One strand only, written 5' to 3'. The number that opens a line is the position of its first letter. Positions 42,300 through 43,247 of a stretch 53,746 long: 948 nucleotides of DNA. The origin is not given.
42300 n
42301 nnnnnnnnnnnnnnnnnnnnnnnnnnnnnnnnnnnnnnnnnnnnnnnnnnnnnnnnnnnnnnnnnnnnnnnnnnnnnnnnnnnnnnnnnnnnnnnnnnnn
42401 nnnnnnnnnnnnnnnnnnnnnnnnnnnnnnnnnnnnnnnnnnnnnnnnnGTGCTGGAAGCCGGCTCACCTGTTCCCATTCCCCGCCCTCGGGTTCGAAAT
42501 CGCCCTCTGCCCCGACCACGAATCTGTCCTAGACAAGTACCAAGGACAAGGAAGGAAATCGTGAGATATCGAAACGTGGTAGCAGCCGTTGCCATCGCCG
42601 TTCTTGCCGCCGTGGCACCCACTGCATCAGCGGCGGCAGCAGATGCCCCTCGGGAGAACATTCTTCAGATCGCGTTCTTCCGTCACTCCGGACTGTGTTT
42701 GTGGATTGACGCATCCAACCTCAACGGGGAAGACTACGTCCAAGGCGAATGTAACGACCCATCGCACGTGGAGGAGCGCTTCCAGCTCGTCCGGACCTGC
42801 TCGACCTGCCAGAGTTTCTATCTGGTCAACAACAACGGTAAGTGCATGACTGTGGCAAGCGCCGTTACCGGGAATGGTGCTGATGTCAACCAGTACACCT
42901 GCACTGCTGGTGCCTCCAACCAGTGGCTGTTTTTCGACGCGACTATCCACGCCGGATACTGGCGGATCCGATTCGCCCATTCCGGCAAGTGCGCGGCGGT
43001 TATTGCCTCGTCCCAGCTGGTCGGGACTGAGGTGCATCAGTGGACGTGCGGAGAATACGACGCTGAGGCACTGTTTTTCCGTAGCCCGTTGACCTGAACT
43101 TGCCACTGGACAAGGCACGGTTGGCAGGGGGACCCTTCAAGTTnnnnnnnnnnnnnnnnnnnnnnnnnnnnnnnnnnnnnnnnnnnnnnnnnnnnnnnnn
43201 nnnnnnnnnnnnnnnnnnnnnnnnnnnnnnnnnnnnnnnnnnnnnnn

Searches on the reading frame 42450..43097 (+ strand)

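Call 92: search_protein_families(library=pfam, proteins=[window:42450-43097:+], max_evalue=0.001)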
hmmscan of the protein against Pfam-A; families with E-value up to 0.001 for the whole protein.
window:42450-43097:+ (215 aa): 2 families
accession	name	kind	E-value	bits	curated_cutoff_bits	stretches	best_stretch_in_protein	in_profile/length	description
PF14200.12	RicinB_lectin_2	-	4.3e-23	82.2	25.6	3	123-198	15-89/89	Ricin-type beta-trefoil lectin domain-like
PF00652.28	Ricin_B_lectin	-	1.6e-09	38.5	29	1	78-204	8-121/126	Ricin-type beta-trefoil lectin domain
